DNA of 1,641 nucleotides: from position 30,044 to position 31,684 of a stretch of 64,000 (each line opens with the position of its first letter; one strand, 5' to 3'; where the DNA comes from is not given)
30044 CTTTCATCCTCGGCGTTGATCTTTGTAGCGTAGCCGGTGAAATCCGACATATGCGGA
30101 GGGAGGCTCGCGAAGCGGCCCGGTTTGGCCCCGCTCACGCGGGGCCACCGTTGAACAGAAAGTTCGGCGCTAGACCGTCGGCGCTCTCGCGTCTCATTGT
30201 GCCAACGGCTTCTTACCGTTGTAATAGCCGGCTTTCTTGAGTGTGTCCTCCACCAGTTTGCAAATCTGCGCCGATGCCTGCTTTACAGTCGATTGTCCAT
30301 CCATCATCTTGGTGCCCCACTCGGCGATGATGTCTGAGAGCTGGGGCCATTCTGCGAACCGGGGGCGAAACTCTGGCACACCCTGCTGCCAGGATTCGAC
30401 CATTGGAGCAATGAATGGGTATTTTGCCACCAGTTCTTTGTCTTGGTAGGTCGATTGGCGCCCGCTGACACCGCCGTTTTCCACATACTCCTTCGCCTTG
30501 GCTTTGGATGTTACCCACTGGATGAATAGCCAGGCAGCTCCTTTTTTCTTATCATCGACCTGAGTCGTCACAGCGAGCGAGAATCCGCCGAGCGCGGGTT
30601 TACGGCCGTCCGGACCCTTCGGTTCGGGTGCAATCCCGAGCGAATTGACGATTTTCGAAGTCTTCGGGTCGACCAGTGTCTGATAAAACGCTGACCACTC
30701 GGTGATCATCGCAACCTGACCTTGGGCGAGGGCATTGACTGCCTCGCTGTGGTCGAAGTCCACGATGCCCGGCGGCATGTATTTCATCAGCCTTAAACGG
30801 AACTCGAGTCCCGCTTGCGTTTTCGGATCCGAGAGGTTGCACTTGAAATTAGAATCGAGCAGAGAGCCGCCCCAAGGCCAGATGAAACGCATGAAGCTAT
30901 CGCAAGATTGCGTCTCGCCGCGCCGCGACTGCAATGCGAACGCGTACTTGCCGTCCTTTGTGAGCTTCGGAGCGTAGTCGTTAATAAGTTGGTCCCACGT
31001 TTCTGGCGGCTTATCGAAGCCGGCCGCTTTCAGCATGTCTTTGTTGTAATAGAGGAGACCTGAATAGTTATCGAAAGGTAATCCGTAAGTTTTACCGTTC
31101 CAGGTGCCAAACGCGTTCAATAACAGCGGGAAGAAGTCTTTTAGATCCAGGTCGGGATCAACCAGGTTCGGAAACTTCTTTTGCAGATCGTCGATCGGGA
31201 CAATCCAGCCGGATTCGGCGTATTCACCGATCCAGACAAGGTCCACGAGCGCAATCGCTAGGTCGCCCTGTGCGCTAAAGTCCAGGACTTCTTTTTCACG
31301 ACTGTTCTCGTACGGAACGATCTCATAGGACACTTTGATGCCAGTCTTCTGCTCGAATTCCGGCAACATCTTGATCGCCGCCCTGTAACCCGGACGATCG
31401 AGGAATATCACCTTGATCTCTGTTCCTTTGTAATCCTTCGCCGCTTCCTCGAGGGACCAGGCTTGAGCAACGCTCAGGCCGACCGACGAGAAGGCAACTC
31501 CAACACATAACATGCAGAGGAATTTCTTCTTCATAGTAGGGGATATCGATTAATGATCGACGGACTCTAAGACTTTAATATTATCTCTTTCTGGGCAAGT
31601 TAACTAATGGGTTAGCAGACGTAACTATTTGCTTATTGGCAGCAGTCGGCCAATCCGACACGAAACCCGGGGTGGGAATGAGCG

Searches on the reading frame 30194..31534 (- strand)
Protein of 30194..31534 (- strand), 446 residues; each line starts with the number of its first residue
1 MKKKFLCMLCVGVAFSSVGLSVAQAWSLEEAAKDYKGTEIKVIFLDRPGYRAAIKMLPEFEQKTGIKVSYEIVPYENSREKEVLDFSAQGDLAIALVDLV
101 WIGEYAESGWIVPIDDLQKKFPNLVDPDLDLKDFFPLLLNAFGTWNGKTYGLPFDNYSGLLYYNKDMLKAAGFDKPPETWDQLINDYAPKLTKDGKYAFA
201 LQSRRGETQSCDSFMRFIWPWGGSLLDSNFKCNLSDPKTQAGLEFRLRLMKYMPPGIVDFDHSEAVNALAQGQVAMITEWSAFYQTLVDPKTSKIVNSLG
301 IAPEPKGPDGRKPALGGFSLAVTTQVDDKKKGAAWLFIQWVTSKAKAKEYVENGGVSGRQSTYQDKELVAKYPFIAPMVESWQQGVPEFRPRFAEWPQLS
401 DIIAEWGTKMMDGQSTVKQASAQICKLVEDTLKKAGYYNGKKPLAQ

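Call 3: search_protein_families(library=ncbifam, proteins=[window:30194-31534:-])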
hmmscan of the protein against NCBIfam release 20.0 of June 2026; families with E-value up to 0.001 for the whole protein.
window:30194-31534:- (446 aa): 3 families
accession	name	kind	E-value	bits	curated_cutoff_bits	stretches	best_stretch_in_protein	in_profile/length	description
NF007011.0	PRK09474.1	equivalog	2.2e-08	33.4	291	1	39-420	32-386/396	maltose/maltodextrin ABC transporter substrate-binding protein MalE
NF008211.0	PRK10974.1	equivalog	4.5e-08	32.1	411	1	128-196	116-186/439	sn-glycerol-3-phosphate ABC transporter substrate-binding protein UgpB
TIGR03851.1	chitin_NgcE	equivalog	1.1e-07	31.2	399.65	1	122-278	126-286/450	N-acetylglucosamine/diacetylchitobiose ABC transporter substrate-binding protein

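Call 4: search_protein_families(library=pfam, proteins=[window:30194-31534:-])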
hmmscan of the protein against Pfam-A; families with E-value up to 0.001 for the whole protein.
window:30194-31534:- (446 aa): 2 families
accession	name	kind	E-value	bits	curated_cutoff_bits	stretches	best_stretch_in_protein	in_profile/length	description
PF01547.30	SBP_bac_1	-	3.2e-40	139.5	26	1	51-346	8-305/307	Bacterial extracellular solute-binding protein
PF13416.11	SBP_bac_8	-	6.3e-33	115.2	27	1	56-372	2-274/279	Bacterial extracellular solute-binding protein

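Call 45: search_solved_structures(query=window:30194-31534:-, max_evalue=1e-10)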
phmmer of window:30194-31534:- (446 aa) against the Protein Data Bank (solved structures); distinct sequences matched with E-value up to 1e-10: 33.
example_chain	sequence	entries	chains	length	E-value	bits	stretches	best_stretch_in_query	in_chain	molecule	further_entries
5iai_A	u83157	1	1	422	1e-54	189.4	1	37-415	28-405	Sugar ABC transporter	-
6dtq_A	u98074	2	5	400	1.2e-39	139.7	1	59-429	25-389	maltose-binding protein MalE3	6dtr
1eu8_A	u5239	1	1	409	3.4e-38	134.9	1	88-433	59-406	TREHALOSE/MALTOSE BINDING PROTEIN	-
9xf5_A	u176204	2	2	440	9.4e-26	93.8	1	53-435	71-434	ABC transporter substrate-binding protein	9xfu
5ci5_A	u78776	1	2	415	1.6e-23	86.5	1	56-421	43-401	Extracellular solute-binding protein family 1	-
6jaz_A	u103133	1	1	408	1.8e-21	79.8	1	54-413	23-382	ABC transporter, periplasmic substrate-binding protein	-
4rya_A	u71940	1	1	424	4e-21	78.6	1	55-437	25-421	ABC transporter substrate binding protein (Sorbitol)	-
6jai_A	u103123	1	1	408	6.8e-21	77.8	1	54-413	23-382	ABC transporter, periplasmic substrate-binding protein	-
6j9w_A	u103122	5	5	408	9.5e-21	77.4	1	54-413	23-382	ABC transporter, periplasmic substrate-binding protein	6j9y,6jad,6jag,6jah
6jam_A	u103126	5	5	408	1.4e-20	76.8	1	54-413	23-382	ABC transporter, periplasmic substrate-binding protein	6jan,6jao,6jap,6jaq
6jal_A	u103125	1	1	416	1.4e-20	76.8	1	54-413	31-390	ABC transporter, periplasmic substrate-binding protein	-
6jar_A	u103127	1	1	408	2e-20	76.2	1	54-413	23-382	ABC transporter, periplasmic substrate-binding protein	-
6jb0_A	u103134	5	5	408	2.2e-20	76.2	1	54-413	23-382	ABC transporter, periplasmic substrate-binding protein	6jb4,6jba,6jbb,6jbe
8art_A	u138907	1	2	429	9.1e-18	67.5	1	47-408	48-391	Putative secreted maltose-binding protein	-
5ysb_A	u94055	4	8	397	3.1e-17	65.8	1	55-206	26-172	Lin1841 protein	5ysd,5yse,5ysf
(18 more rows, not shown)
